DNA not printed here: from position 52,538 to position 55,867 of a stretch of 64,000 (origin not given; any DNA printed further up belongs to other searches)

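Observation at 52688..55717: Covalently duplicated PilB/GspE secretion ATPase (two complete motor modules in one polypeptide)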

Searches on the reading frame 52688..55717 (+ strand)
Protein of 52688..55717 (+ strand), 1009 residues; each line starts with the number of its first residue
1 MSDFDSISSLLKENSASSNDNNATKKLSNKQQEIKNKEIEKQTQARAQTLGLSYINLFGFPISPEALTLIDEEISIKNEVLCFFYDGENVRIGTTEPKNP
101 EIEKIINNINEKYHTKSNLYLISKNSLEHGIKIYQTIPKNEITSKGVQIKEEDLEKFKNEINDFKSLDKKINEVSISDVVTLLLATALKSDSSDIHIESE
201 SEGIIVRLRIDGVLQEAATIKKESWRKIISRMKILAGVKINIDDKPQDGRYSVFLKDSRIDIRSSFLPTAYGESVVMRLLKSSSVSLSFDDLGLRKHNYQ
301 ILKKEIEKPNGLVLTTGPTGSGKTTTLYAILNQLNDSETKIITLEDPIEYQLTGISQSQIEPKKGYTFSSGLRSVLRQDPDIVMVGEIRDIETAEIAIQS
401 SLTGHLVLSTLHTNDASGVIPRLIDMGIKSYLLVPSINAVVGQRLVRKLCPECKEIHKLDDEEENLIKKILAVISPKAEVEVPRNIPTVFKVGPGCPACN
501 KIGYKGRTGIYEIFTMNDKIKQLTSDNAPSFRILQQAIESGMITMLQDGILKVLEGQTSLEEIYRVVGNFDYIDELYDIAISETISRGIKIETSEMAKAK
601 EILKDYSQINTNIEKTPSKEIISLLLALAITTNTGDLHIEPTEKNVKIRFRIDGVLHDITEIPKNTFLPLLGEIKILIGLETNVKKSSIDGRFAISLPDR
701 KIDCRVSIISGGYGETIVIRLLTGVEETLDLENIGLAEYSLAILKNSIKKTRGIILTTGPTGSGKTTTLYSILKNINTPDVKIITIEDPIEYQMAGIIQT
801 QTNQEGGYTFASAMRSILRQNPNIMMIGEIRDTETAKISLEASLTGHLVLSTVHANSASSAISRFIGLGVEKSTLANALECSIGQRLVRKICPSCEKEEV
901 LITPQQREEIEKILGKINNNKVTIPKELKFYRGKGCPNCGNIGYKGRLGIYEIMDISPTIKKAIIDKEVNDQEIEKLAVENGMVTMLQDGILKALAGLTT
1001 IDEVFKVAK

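Call 3: search_protein_families(library=pfam, proteins=[window:52688-55717:+], max_evalue=0.01)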
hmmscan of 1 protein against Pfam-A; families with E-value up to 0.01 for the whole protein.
window:52688-55717:+ (1009 aa): 38 families (the best 25 are shown)
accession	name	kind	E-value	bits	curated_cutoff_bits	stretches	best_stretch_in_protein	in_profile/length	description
PF00437.27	T2SSE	-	6.7e-229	759.2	24.9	2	175-565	7-370/370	Type II/IV secretion system protein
PF25199.1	nSTAND_NTPase5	-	1.4e-09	38.3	34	2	304-350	35-82/145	Novel STAND NTPase 5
PF13401.12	AAA_22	-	5.1e-09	37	27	2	309-345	4-42/130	AAA domain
PF20720.3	nSTAND3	-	3.8e-08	33.6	27.2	1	304-349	12-56/155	Novel STAND NTPase 3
PF12775.13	AAA_7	-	7.7e-08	32.5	25.8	1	299-344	22-67/181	P-loop containing dynein motor region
PF13173.12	AAA_14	-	1e-07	32.5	27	0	312-398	4-81/129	AAA domain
PF00004.35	AAA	-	3.3e-07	31.2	21.2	0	755-830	1-66/131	ATPase family associated with various cellular activities (AAA)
PF00005.33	ABC_tran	-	4.6e-07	31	25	0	313-355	14-52/137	ABC transporter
PF13604.12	AAA_30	-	1.2e-06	28.9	27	0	302-343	10-51/191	AAA domain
PF13191.12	AAA_16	-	1.8e-06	29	32.6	0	309-338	24-52/167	AAA ATPase domain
PF04851.21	ResIII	-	2.2e-06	28.1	22.5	0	302-344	15-59/164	Type III restriction enzyme, res subunit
PF02492.25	cobW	-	3.2e-06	27.3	20.7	0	314-343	4-34/180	CobW/HypB/UreG, nucleotide-binding domain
PF13555.12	AAA_29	-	1.1e-05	25.5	27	0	309-332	21-44/61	P-loop containing region of AAA domain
PF13245.12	AAA_19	-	2.1e-05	25.2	25.1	0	310-339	11-42/134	AAA domain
PF01637.24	ATPase_2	-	2.4e-05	24.7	33.2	0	304-346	13-56/225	ATPase domain predominantly from Archaea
PF05157.20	MshEN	-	2.4e-05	24.7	23.1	1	50-129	1-78/90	MshEN domain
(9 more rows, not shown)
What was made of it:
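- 52823..53107 (+): N1 domain (aa 46-140; T2SSE_N/MshEN-type), present once only. Pfam PF05157 at aa 50-129 (call 3).
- On Stacked double-ring tandem ATPases (KaiC / type II AAA+-like organisation): Two modules per chain is met (call 3).
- Checked: Pfam finds T2SSE (PF00437) in two stretches, 759 bits in total, plus an N-terminal MshEN/T2SSE_N-type domain at aa 50-129 (24.7 bits against a cut-off of 23.1) (call 3).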

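Call 4: search_protein_families(library=ncbifam, proteins=[window:52688-55717:+], max_evalue=0.001)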
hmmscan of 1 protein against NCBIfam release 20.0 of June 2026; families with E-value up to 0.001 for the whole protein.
window:52688-55717:+ (1009 aa): 32 families (the best 25 are shown)
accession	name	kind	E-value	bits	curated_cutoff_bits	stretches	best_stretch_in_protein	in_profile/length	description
TIGR02533.1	type_II_gspE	equivalog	7.2e-274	908.8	630.25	2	78-566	12-485/486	type II secretion system ATPase GspE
TIGR02538.1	type_IV_pilB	equivalog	3e-261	867.9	675.65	2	13-567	15-562/564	type IV-A pilus assembly ATPase PilB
NF007755.0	PRK10436.1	equivalog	9.5e-232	769.6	617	2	151-569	60-461/465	type II secretion system protein GspE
NF053534.1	T4PilAsmATPsTfpB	equivalog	1e-228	760.5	850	2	23-567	49-582/584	type IV pilus assembly ATPase TfpB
NF041000.1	ATPase_ComGA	equivalog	1e-145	483.7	300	2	183-447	3-266/267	competence type IV pilus ATPase ComGA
TIGR01420.1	pilT_fam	subfamily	3.8e-101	338.8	319.1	2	183-448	5-270/343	PilT/PilU family type 4a pilus ATPase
TIGR02525.1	plasmid_TraJ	equivalog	1.5e-53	182.1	368.3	2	744-868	141-272/372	plasmid transfer ATPase TraJ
TIGR02524.1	dot_icm_DotB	equivalog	1.1e-45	156.4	463.3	2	306-425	130-258/358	Dot/Icm type IV secretion system ATPase DotB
NF058587.1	archaellum_moto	equivalog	5.6e-37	127.7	550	2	755-871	278-399/527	archaellum flagellar ATPase motor FlaI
TIGR02782.1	TrbB_P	equivalog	2.5e-31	109.1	304.55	2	740-873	125-260/303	P-type conjugative transfer ATPase TrbB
TIGR03819.1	heli_sec_ATPase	hypoth_equivalog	4.3e-29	101.8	373.15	2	714-874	139-306/340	TadA family conjugal transfer-associated ATPase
TIGR02788.1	VirB11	equivalog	5.1e-28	98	249.95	2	743-889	136-285/308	P-type DNA transfer ATPase VirB11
NF010469.0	PRK13894.1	subfamily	7.8e-27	94.4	508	2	741-885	139-284/320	conjugal transfer ATPase TrbB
NF010407.0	PRK13833.1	subfamily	7e-26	91.4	499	2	736-874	129-268/323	conjugal transfer protein TrbB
NF053672.1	bindosome_BasE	exception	1.9e-22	79.7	1000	2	314-473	274-427/512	bindosome assembly system ATPase subunit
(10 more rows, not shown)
